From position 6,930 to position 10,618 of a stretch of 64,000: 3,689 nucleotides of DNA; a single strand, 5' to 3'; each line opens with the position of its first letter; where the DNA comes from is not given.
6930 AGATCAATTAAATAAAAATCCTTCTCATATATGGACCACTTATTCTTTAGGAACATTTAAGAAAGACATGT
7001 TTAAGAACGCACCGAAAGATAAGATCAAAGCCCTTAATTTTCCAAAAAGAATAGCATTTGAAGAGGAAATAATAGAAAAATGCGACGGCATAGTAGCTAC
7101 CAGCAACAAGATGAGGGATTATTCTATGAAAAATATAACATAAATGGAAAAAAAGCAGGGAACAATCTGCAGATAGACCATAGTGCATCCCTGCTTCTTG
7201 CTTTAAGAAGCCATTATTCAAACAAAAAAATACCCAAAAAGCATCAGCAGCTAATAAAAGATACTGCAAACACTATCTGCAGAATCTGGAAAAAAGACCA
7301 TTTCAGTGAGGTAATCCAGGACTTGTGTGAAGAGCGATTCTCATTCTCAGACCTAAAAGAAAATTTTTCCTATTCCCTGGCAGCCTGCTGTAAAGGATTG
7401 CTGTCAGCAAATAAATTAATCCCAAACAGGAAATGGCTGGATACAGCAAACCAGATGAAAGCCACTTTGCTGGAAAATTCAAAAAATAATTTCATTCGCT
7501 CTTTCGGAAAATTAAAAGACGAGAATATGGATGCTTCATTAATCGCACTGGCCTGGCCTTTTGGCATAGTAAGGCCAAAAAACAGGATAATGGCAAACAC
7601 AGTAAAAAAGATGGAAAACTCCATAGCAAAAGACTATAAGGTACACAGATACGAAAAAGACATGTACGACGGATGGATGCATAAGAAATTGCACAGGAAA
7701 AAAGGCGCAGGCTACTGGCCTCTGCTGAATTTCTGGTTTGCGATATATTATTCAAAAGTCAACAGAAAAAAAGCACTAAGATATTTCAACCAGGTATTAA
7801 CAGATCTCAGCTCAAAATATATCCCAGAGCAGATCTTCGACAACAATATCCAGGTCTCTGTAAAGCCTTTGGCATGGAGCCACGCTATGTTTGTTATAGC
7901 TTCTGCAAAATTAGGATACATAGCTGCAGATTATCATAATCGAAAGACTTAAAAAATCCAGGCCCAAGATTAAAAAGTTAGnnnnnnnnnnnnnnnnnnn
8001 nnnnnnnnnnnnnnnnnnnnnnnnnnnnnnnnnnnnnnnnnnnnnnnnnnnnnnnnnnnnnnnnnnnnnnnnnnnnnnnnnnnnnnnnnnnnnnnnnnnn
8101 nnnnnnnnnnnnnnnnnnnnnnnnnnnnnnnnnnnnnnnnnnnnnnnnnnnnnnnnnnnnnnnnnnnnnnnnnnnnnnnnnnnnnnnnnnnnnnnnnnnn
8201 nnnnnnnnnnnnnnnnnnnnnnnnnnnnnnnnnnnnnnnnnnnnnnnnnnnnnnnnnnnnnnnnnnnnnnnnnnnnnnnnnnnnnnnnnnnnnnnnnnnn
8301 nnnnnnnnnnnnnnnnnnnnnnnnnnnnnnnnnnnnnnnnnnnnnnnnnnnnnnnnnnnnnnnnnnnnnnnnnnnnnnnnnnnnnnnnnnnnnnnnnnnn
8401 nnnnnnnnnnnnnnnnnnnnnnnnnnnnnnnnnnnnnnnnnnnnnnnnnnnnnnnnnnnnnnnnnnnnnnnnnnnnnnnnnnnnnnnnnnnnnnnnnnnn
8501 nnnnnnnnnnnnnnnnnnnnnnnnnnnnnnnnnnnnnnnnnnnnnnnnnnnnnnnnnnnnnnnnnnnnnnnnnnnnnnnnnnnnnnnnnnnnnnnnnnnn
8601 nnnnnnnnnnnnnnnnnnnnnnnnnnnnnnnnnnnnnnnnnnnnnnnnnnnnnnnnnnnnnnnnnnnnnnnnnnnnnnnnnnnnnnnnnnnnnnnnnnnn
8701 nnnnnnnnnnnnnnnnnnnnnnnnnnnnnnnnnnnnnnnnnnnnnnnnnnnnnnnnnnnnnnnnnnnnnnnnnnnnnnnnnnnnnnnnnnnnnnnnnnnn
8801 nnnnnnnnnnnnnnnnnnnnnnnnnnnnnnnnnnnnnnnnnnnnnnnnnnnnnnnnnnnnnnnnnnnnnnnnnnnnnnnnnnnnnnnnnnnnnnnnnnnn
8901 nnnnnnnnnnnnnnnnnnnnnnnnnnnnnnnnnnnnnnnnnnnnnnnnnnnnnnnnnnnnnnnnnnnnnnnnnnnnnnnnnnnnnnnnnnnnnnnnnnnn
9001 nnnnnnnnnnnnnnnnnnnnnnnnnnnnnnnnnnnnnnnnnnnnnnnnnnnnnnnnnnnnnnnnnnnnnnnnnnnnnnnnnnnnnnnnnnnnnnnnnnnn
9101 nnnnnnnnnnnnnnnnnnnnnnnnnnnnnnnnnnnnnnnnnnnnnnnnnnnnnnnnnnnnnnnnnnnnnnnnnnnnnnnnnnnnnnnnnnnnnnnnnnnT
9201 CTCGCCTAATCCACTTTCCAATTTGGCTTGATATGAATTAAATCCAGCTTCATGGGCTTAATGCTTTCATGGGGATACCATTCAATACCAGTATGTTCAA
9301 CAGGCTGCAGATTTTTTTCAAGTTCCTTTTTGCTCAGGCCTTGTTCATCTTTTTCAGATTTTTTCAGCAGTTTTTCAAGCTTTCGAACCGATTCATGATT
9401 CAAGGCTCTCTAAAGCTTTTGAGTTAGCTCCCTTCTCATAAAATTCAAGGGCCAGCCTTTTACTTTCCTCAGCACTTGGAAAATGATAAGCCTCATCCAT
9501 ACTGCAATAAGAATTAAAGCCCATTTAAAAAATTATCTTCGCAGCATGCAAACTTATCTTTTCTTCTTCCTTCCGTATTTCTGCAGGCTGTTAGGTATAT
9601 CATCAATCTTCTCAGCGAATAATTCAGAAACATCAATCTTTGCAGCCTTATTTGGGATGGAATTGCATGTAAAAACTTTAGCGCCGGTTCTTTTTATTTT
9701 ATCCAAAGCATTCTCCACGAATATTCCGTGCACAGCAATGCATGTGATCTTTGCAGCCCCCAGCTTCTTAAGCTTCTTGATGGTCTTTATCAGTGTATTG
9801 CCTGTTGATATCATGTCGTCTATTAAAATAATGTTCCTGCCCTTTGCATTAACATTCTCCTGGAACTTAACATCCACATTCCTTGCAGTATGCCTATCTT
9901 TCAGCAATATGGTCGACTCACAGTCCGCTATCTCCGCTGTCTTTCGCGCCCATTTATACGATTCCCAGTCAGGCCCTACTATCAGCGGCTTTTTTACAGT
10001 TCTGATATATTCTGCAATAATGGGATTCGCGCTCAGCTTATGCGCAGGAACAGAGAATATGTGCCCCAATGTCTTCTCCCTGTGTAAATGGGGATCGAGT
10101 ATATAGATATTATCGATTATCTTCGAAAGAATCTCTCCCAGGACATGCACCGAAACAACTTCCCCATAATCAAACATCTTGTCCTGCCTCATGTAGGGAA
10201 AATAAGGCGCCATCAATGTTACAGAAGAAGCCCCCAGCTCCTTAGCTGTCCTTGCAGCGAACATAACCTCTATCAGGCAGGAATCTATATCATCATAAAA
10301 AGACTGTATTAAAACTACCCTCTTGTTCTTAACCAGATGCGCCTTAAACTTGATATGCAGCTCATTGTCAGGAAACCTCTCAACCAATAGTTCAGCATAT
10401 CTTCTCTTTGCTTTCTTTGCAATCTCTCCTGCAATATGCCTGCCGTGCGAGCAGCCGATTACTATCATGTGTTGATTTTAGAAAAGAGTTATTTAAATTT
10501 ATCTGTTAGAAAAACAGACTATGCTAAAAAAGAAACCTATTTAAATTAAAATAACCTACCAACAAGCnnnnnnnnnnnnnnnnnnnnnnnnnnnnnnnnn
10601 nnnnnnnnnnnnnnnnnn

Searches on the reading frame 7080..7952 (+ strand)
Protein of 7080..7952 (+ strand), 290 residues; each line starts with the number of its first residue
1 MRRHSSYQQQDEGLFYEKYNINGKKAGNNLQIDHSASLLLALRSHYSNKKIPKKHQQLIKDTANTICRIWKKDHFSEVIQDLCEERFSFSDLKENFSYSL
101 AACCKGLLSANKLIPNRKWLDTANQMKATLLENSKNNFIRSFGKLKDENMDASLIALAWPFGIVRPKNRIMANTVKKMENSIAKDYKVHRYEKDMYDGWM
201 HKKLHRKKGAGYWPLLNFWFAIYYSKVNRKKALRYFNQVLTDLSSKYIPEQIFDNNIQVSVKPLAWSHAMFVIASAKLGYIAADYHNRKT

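Call 39: search_protein_families(library=pfam, proteins=[window:7080-7952:+], max_evalue=0.00001)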
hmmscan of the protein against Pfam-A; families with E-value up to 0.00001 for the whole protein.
window:7080-7952:+ (290 aa): 1 family
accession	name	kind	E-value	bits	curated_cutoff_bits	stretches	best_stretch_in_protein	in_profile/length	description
PF00723.27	Glyco_hydro_15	-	2.2e-11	43.8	22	1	9-274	96-425/427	Glycosyl hydrolases family 15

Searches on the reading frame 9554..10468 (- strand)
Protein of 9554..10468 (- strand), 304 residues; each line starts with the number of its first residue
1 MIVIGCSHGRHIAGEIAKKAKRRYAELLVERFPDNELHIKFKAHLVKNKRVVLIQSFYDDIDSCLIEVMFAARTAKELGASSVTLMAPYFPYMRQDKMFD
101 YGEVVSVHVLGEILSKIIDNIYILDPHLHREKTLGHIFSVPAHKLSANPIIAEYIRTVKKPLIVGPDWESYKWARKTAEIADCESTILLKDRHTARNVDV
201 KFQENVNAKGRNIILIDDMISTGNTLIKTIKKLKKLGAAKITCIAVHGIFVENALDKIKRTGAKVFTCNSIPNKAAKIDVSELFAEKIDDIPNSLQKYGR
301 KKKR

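Call 39: search_protein_families(library=pfam, proteins=[window:9554-10468:-], max_evalue=0.00001)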
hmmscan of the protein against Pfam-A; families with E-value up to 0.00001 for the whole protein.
window:9554-10468:- (304 aa): 6 families
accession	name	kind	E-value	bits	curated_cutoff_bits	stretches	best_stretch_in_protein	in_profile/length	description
PF13793.12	Pribosyltran_N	-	1.3e-20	73.8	25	1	1-115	1-114/117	N-terminal domain of ribose phosphate pyrophosphokinase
PF00156.33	Pribosyltran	-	5.5e-15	55.5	26.3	1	141-277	9-150/158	Phosphoribosyl transferase domain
PF14572.12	Pribosyl_synth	-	6.5e-10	39.7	27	1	209-291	82-173/184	Phosphoribosyl synthetase-associated domain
PF24390.1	PRTase-CE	-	8.5e-08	32.8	27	1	202-279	96-179/253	PRTase-CE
PF15609.12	PRTase_2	-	1.8e-06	28.1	28.8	1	201-253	110-163/188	Phosphoribosyl transferase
PF14681.12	UPRTase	-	4.5e-06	26.7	27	1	200-263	112-173/206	Uracil phosphoribosyltransferase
